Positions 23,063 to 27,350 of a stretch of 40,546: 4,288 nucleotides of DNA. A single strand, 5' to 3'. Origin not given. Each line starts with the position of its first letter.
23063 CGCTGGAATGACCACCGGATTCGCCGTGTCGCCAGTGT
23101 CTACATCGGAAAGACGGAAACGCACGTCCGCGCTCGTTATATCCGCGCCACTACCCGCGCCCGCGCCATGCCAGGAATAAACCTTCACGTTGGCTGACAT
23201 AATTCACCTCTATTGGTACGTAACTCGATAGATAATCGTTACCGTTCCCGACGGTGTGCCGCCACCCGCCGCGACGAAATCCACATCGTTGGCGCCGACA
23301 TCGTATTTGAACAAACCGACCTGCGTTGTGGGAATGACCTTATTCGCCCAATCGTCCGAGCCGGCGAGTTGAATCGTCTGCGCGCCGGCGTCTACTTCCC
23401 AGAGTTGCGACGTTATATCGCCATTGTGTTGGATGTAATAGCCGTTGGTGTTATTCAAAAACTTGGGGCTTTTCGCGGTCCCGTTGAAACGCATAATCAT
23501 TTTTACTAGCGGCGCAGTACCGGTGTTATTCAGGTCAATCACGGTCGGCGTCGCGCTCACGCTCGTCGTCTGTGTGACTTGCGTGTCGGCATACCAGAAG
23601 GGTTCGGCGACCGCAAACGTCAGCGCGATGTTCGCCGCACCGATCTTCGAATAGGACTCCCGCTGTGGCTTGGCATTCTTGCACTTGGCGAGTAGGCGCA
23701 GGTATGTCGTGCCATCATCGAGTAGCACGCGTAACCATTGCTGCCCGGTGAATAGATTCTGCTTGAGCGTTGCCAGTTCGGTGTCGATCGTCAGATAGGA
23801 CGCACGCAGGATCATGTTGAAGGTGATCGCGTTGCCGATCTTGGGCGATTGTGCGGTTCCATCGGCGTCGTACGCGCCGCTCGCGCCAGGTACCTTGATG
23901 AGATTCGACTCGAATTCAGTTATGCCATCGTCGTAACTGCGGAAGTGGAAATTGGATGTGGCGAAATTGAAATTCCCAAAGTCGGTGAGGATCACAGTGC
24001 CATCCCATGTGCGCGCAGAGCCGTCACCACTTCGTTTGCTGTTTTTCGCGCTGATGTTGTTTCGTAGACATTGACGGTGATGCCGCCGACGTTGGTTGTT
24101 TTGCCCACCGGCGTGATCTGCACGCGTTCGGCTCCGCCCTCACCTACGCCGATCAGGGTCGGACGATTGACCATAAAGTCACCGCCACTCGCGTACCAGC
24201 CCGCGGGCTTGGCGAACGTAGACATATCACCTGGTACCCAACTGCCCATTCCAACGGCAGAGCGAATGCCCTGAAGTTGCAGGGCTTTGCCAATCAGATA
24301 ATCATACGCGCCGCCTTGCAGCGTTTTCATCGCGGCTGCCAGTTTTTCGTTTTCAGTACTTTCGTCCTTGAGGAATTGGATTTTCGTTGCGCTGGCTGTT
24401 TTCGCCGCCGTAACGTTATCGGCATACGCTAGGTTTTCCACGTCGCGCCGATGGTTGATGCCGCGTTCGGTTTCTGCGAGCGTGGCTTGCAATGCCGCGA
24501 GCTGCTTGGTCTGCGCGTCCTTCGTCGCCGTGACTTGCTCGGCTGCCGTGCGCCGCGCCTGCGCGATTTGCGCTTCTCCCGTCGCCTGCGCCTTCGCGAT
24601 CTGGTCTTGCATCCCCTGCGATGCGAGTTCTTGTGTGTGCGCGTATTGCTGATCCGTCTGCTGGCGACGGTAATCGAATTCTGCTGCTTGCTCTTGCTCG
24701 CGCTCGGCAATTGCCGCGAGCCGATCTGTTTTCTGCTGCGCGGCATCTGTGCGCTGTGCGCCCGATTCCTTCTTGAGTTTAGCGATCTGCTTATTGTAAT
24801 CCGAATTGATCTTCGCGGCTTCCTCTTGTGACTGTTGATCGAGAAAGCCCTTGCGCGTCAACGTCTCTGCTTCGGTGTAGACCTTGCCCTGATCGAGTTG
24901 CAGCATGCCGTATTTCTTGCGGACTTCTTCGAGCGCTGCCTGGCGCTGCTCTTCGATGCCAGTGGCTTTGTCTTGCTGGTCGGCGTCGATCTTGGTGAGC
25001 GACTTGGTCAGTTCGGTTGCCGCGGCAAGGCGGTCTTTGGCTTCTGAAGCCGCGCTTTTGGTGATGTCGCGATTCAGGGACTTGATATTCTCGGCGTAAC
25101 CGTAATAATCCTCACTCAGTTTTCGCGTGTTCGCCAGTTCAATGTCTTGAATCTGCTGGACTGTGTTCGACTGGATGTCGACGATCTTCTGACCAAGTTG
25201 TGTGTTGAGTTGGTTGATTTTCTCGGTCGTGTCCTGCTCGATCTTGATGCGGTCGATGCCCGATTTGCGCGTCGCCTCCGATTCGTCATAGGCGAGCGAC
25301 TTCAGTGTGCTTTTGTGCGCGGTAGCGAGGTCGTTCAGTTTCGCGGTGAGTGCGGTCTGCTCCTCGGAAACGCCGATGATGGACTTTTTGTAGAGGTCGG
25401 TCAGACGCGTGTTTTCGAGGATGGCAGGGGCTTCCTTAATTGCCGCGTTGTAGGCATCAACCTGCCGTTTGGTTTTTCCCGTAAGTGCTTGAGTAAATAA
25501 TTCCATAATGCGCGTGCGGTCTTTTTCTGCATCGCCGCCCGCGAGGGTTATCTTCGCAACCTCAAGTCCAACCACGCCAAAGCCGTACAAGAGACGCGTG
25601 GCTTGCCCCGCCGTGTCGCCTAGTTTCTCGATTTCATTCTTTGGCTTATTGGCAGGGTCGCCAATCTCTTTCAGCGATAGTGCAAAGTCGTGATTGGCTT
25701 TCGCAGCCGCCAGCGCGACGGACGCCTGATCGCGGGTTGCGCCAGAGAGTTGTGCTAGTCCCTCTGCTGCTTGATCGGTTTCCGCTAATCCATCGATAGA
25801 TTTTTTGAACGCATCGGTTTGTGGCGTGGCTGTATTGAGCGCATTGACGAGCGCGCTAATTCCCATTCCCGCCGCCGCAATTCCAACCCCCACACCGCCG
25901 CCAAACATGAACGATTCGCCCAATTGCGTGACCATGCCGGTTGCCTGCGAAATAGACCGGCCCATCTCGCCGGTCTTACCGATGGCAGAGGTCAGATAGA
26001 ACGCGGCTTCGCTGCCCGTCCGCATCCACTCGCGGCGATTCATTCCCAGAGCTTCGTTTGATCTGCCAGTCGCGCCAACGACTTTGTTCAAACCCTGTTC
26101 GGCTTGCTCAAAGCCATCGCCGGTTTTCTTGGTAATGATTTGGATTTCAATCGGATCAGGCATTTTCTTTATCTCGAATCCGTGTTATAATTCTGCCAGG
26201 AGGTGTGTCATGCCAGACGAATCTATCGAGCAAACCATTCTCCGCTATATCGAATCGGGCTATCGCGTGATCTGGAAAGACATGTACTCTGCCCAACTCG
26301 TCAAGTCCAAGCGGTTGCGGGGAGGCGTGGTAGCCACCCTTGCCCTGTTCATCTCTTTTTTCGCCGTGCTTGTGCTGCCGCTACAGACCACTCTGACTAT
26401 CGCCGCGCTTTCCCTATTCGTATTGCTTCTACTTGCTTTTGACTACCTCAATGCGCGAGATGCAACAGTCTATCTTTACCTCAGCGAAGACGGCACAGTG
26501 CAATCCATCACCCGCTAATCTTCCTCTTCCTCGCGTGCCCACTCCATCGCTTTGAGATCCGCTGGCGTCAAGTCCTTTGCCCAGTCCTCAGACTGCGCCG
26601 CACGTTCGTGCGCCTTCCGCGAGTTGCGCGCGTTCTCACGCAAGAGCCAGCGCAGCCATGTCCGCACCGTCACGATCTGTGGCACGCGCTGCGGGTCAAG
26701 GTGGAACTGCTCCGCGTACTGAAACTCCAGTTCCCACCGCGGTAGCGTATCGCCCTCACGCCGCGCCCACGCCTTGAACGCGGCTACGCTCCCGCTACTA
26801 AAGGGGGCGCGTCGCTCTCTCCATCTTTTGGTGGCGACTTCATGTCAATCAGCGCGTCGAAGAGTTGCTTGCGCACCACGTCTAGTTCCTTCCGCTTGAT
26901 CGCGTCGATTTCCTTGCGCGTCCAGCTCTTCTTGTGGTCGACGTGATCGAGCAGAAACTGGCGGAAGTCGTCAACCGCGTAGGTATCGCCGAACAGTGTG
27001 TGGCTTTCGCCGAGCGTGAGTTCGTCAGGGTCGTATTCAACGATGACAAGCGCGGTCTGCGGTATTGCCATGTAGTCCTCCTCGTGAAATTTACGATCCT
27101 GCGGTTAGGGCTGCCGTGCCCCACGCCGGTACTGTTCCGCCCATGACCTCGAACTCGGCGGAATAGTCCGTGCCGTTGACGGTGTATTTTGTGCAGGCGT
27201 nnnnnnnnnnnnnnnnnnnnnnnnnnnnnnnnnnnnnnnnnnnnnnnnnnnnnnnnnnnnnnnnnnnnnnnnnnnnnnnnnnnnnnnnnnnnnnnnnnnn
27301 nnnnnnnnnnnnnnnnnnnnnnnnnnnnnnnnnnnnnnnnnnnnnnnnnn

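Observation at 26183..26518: Antisense membrane-protein moron inserted exactly between the GT chaperone and the tape-measure gene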

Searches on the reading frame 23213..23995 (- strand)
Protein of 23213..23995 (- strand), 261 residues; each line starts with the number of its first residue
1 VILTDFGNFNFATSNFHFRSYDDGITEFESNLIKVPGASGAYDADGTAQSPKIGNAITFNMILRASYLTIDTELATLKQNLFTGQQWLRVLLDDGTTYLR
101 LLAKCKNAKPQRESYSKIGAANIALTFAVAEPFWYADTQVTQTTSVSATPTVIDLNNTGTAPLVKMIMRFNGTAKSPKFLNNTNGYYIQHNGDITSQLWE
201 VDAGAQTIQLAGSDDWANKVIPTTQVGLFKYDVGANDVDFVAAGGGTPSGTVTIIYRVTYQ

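Call 15: search_protein_families(library=pfam, proteins=[window:23213-23995:-], max_evalue=0.01)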
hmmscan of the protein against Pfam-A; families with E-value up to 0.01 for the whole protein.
window:23213-23995:- (261 aa): 1 family
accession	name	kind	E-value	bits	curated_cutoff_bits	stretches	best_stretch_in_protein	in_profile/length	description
PF22768.1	SPP1_Dit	-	0.0024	18.5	25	1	159-260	2-97/97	Siphovirus-type tail component, C-terminal domain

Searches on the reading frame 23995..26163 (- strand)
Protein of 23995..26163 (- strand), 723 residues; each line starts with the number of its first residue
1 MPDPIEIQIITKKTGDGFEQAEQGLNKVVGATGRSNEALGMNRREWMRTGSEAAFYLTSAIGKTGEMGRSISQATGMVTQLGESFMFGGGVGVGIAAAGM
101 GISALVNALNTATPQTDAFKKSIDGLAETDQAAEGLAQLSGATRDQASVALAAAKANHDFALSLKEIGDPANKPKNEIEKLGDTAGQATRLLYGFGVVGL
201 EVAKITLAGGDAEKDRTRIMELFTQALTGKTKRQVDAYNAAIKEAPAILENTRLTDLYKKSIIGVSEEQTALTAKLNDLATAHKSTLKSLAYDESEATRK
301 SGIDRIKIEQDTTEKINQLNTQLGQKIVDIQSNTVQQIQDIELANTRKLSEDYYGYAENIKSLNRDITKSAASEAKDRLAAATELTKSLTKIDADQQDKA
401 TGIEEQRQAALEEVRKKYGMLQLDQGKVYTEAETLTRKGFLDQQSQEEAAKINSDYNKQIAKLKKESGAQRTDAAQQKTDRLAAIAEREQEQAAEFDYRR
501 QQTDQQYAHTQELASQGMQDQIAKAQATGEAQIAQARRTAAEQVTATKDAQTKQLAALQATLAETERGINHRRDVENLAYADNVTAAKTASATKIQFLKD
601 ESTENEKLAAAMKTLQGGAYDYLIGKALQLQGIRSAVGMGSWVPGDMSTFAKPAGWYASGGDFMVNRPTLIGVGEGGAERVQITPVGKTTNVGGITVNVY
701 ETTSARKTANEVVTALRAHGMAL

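Call 6: search_protein_families(library=pfam, proteins=[window:23995-26163:-], max_evalue=1)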
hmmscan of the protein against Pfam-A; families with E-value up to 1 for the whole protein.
window:23995-26163:- (723 aa): 1 family
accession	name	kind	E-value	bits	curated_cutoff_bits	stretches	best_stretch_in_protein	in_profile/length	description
PF18570.6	Nup54_57_C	-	0.011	15.7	25.6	1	450-466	5-21/29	NUP57/Nup54 C-terminal domain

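Call 7: search_protein_families(library=phrogs, proteins=[window:23995-26163:-], max_evalue=1)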
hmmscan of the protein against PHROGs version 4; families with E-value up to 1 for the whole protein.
window:23995-26163:- (723 aa): 1 family
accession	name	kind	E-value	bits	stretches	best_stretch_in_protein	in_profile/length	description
phrog_25971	-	unknown function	0.9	10.9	1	678-722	54-98/116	-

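Call 91: search_dna_similar(query=window:23995-26163:-, collection=phages, mode=protein, max_evalue=0.00001, max_rows=12)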
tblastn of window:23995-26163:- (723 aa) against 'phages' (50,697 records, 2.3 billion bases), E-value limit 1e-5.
No match.

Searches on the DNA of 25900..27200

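Call 113: search_rna_families(source=window, start=25900, end=27200, threshold=evalue, max_evalue=1)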
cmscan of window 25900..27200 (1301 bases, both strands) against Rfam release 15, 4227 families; matches with E-value up to 1: 0.
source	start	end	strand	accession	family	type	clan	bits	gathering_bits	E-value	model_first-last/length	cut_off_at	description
